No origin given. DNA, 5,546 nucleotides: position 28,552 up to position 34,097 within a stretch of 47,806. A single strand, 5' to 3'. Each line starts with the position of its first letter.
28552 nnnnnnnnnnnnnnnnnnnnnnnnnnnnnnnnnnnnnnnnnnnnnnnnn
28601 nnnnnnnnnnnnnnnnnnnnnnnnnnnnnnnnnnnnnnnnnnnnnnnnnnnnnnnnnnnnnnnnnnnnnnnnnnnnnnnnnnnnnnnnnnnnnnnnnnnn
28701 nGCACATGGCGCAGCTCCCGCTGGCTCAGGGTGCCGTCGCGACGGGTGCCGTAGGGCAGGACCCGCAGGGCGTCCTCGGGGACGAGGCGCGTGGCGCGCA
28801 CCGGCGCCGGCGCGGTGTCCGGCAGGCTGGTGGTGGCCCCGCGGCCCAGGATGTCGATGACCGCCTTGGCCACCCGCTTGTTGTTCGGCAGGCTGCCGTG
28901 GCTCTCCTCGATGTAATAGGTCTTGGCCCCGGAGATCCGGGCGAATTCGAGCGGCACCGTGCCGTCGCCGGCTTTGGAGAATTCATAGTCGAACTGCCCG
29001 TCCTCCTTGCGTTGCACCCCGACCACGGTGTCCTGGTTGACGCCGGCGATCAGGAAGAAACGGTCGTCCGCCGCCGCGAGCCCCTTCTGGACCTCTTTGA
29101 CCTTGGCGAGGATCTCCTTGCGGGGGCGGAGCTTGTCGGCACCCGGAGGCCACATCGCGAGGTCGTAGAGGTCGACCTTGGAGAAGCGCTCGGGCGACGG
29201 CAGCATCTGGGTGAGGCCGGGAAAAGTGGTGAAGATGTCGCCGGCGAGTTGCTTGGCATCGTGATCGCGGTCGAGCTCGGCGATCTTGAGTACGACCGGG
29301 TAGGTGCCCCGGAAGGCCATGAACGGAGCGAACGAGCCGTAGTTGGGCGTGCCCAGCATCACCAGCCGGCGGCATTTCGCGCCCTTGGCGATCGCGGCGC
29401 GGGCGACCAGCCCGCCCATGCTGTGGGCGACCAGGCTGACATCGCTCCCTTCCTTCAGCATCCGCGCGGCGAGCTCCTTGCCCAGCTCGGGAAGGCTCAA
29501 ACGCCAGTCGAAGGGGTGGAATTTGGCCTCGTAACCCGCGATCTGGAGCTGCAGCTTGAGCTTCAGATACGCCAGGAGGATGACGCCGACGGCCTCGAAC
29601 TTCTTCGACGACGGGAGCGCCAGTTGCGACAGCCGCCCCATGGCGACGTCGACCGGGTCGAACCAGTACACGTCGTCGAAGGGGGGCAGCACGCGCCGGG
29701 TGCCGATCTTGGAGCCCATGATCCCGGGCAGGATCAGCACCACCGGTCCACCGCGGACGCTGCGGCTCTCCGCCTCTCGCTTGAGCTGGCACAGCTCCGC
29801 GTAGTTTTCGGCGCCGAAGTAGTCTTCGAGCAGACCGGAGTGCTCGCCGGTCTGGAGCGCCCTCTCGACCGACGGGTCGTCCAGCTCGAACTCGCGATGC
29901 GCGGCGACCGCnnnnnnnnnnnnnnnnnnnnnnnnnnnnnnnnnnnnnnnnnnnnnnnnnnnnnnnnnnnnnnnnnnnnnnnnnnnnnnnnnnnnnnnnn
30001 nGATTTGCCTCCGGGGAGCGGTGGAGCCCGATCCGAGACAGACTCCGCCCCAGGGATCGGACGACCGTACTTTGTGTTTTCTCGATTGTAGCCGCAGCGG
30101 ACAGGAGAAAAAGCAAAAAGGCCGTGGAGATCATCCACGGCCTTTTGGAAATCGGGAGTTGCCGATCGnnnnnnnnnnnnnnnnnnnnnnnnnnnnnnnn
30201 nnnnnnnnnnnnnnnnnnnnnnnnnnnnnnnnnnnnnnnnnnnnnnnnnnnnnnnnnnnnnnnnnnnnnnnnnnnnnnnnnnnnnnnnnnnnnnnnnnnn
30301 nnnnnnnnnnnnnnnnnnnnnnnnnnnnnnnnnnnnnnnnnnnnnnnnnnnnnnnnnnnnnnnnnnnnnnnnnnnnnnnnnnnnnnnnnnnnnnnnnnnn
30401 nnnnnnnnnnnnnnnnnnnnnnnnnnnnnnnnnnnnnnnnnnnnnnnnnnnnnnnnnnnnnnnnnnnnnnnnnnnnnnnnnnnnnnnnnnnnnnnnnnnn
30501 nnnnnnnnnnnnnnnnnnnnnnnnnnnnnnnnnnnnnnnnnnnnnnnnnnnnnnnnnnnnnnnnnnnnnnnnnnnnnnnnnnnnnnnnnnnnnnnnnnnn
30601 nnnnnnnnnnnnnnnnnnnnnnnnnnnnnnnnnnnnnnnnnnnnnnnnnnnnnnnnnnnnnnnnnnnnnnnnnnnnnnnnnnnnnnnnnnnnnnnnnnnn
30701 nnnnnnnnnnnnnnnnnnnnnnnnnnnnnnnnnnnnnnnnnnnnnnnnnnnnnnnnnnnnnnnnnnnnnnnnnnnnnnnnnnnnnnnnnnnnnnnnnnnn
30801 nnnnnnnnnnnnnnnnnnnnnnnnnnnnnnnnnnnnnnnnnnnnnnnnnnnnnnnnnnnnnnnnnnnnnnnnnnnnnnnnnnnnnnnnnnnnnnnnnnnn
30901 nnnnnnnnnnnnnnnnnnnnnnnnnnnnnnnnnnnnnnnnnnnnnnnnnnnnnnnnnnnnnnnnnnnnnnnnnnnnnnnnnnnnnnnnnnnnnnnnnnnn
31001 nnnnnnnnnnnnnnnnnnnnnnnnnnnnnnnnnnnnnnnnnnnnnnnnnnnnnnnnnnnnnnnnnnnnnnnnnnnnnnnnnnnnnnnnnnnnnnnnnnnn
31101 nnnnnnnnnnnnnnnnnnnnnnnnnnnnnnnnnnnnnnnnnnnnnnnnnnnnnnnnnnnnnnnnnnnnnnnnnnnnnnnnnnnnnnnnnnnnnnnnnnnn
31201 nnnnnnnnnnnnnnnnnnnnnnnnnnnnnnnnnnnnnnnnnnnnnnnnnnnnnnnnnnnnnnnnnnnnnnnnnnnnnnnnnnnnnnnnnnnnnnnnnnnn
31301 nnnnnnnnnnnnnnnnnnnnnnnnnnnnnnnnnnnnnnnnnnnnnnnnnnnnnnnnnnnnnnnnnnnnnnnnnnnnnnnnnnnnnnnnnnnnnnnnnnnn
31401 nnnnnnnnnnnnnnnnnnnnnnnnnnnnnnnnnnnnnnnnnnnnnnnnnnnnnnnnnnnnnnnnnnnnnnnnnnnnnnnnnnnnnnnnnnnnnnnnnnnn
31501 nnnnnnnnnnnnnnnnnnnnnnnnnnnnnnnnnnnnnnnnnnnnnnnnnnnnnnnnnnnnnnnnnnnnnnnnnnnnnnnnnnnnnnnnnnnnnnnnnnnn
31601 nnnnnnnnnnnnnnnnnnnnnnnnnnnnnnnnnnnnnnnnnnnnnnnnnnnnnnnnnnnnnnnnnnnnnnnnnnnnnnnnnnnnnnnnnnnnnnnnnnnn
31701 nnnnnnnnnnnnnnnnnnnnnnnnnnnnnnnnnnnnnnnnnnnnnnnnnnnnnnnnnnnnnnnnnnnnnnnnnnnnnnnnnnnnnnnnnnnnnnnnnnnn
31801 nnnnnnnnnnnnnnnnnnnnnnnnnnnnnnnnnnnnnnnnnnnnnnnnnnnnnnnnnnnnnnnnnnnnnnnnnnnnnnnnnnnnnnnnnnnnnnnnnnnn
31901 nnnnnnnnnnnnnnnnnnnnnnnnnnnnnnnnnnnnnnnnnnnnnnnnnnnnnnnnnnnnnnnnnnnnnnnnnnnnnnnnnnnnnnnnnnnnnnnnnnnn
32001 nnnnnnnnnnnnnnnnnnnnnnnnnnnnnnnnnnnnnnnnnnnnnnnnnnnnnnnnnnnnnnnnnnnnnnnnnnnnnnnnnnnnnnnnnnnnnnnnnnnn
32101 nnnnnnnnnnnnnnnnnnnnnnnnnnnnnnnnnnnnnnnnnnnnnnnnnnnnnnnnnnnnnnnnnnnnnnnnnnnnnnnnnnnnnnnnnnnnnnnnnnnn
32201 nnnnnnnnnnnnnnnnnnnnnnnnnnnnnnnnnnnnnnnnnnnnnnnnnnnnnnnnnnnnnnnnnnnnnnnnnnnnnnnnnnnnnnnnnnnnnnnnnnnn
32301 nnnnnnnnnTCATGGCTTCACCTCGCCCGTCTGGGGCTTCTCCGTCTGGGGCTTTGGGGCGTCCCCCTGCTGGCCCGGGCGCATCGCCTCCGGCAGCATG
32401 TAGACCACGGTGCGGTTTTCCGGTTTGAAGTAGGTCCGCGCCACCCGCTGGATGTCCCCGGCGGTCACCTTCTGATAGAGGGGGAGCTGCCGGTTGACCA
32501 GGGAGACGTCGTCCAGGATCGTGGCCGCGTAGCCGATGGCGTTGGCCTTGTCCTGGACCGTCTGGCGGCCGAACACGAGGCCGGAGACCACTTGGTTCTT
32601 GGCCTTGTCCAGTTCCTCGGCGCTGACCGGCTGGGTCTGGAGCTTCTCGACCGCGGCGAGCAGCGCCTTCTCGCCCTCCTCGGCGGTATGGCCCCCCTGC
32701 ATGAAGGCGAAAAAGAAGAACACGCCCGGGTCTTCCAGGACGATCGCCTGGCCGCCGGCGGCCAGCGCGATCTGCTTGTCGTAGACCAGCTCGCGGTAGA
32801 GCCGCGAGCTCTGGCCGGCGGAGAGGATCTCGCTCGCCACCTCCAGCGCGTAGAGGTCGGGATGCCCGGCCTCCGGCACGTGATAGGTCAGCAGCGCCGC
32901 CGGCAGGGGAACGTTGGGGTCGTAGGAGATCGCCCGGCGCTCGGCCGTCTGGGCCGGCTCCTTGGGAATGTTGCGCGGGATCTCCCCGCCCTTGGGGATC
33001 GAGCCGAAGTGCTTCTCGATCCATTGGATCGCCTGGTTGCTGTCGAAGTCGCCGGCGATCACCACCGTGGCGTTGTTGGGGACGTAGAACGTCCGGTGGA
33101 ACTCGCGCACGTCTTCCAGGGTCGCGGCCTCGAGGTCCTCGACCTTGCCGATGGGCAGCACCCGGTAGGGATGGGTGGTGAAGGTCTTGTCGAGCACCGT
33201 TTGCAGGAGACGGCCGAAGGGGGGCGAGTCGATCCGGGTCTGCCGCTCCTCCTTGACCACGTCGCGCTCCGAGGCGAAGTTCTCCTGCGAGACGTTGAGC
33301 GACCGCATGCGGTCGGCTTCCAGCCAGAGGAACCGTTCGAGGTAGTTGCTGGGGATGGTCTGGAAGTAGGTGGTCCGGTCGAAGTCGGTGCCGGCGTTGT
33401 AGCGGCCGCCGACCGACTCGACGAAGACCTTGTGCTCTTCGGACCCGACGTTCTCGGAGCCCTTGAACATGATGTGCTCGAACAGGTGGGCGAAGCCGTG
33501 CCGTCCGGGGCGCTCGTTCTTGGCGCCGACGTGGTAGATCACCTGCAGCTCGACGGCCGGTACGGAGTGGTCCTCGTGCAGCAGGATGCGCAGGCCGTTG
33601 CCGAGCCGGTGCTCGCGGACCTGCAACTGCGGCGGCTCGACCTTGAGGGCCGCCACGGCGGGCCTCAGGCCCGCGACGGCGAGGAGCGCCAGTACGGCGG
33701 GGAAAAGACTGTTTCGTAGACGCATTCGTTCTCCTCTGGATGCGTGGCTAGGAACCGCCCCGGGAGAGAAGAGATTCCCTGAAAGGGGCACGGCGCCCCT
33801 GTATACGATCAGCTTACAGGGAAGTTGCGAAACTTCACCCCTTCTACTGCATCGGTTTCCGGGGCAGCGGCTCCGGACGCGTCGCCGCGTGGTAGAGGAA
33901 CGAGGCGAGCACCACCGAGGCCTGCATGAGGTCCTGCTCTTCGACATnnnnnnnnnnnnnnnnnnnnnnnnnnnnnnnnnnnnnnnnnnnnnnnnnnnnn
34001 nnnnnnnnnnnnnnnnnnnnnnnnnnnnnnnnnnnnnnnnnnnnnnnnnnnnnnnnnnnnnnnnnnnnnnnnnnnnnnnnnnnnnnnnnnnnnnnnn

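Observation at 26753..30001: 1082-aa fusion of an LCAT/PGAP1-like lipase, an LAP-N/macro-like domain and a CHAT caspase-like protease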

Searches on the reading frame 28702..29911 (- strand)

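Call 44: search_solved_structures(query=window:28702-29911:-, max_evalue=1, show_alignments=3)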
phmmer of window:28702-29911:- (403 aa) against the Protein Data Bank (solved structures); distinct sequences matched with E-value up to 1: 1.
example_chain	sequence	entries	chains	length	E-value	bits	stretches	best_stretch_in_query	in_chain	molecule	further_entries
1qge_D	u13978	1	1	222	0.69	11.9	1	155-198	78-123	PROTEIN (TRIACYLGLYCEROL HYDROLASE)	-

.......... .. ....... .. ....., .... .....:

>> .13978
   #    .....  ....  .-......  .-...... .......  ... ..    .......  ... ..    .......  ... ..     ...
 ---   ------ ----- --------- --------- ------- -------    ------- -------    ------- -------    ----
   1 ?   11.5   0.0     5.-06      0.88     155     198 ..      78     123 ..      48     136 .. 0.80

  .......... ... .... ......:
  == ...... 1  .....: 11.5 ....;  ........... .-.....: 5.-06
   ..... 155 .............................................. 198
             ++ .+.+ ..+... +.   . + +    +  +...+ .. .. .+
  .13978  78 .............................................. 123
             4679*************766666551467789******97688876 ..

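Call 61: predict_structure(alignment_id=A3)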
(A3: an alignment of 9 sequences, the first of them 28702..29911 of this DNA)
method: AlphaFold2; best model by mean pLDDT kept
length: 403 residues; sequences in the alignment: 9
mean_pLDDT: 66.4   pTM: 0.73
mean pLDDT of the five models: 66.4, 65.8, 65.3, 64.0, 56.1
residues with pLDDT >= 90: 80; 70-90: 108; 50-70: 94; < 50: 121
segments of 3 or more residues with pLDDT < 50: 1-6, 65-84, 97-100, 102-110, 195-214, 222-246, 258-263, 382-403
pLDDT, mean of each block of 10 residues (from residue 1): 44 79 76 79 89 84 53 41 52 53 44 76 91 75 90 87 86 91 83 43 44 48 45 39 46 52 55 76 91 65 66 67 77 73 83 95 85 68 40 34 35
secondary structure, 60 per line:
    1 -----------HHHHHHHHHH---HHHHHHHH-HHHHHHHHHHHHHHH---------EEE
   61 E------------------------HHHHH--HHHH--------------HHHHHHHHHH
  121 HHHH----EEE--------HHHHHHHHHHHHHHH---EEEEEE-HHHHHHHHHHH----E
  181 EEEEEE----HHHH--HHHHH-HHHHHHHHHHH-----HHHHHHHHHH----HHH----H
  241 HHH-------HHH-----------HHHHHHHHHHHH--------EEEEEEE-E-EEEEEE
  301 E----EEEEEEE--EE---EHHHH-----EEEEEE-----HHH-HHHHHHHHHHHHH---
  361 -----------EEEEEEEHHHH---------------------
elements in order: H12-21 H25-32 H34-48 E58-61 H86-90 H93-96 H111-124 E129-131 H140-154 E158-163 H165-175 E180-186 H191-194 H197-201 H203-213 H219-228 H240-243 H265-276 E285-291 E295-301 E306-312 H321-324 E330-335 H345-357 E372-378 H379-382

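Call 65: fold_search(model_id=the predicted structure, library=pdb)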
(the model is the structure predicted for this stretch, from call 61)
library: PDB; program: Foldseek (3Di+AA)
matches with E <= 10: 1256; with E <= 0.001: 12
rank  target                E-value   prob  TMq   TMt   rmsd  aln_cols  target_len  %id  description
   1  2es4_B                2.8e-04  1.00  0.29  0.36  13.6       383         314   11  Crystal structure of the Burkholderia glumae lipase-specific foldase in complex with its cognate lipase (released 2006-03-07)
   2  1cvl                  3.3e-04  0.99  0.25  0.30  15.6       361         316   12  CRYSTAL STRUCTURE OF BACTERIAL LIPASE FROM CHROMOBACTERIUM VISCOSUM ATCC 6918 (released 1997-04-01)
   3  1tah_A                3.5e-04  0.99  0.28  0.35  14.2       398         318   12  THE CRYSTAL STRUCTURE OF TRIACYLGLYCEROL LIPASE FROM PSEUDOMONAS GLUMAE REVEALS A PARTIALLY REDUNDANT CATALYTIC ASPART (released 1994-05-31)
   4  7qjm_B                3.7e-04  1.00  0.31  0.39  12.6       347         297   15  Crystal structure of an alpha/beta-hydrolase enzyme from Chloroflexus sp. MS-G (202) (released 2022-12-28)
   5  5dnw                  3.7e-04  1.00  0.28  0.39  14.6       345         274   12  Crystal structure of KAI2-like protein from Striga (apo state 1) (released 2016-08-17)
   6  3v48_B                4.3e-04  1.00  0.30  0.42  13.2       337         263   12  Crystal Structure of the putative alpha/beta hydrolase RutD from E.coli (released 2012-01-04)
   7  3d2a                  6.1e-04  1.00  0.33  0.70  11.0       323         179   13  Structure of 1-17A4, a thermostable mutant of Bacillus subtilis lipase obtained through directed evolution (released 2008-06-03)
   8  7qjm_A                6.1e-04  0.99  0.31  0.39  12.4       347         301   15  Crystal structure of an alpha/beta-hydrolase enzyme from Chloroflexus sp. MS-G (202) (released 2022-12-28)
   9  8xy5_A                6.4e-04  0.99  0.29  0.35  11.8       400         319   13  Open conformation of Burkholderia stagnalis lipase (released 2025-01-22)
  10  8ilt_A                7.6e-04  1.00  0.30  0.45   9.6       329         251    9  Crystal structure of Est30 (released 2024-03-06)
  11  7ots_B                7.6e-04  1.00  0.31  0.42  11.2       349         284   15  Crystal structure of human Monoacylglycerol Lipase ABHD6 in complex with oleic acid and octyl glucoside (released 2021-06-23)
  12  8ilt_B                9.0e-04  1.00  0.30  0.44  10.9       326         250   10  Crystal structure of Est30 (released 2024-03-06)
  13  3qmm_A                1.1e-03  1.00  0.32  0.67  12.2       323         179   15  Structure of 6B, a thermostable mutant of Bacillus subtilis lipase obtained through directed evolution (released 2011-10-05)
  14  8ftp_A                1.1e-03  1.00  0.30  0.47   9.8       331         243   10  FphH, Staphylococcus aureus fluorophosphonate-binding serine hydrolases H, apo form (released 2023-10-11)
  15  7k2z                  1.1e-03  0.98  0.26  0.36  14.1       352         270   12  Crystal structure of Pisum sativum KAI2 Apo form (released 2022-02-16)
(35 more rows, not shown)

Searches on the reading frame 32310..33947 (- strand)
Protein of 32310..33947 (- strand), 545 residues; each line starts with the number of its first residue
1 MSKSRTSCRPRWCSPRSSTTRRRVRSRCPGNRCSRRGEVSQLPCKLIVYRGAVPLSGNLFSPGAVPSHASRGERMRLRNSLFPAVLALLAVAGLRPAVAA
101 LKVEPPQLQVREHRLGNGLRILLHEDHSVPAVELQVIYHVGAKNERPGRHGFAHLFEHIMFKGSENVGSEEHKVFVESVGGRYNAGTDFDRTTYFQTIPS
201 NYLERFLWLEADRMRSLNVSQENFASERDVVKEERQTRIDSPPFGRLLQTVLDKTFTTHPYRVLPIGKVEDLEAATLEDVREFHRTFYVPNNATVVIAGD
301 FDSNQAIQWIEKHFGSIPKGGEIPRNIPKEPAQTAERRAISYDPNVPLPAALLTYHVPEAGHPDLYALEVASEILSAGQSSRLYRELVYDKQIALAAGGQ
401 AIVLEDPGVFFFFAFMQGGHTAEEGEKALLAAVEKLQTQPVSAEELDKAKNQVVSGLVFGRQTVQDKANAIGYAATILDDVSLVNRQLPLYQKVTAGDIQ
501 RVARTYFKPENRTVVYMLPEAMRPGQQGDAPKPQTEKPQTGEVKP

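Call 6: search_protein_families(library=pfam, proteins=[window:32310-33947:-], max_evalue=0.01)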
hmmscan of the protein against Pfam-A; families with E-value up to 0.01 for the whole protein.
window:32310-33947:- (545 aa): 2 families
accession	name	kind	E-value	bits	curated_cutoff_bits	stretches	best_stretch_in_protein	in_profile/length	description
PF05193.26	Peptidase_M16_C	-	1.9e-41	142.3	23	1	275-452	2-180/181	Peptidase M16 inactive domain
PF00675.25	Peptidase_M16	-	5.7e-19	68.9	22.3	1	120-242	1-123/149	Insulinase (Peptidase family M16)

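Call 7: search_protein_families(library=ncbifam, proteins=[window:32310-33947:-], max_evalue=0.01)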
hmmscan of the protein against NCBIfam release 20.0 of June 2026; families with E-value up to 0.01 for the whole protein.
window:32310-33947:- (545 aa): 4 families
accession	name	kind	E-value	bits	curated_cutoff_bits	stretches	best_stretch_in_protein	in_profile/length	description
NF047421.1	YfmH_fam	equivalog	2.3e-24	86.4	250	1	149-520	59-424/425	EF-P 5-aminopentanol modification-associated protein YfmH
TIGR02110.1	PQQ_syn_pqqF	equivalog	1.7e-13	50.3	320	1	115-334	5-227/697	pyrroloquinoline quinone biosynthesis protein PqqF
NF011681.0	PRK15101.1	equivalog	7.3e-12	44.1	765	1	110-351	44-290/961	pitrilysin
NF047422.1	YfmF_fam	equivalog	5.1e-10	38.8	285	1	249-506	148-401/412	EF-P 5-aminopentanol modification-associated protein YfmF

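Call 8: search_protein_families(library=padloc, proteins=[window:32310-33947:-], max_evalue=0.01)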
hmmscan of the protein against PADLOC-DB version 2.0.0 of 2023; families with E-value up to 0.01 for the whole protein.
window:32310-33947:- (545 aa): 0 families
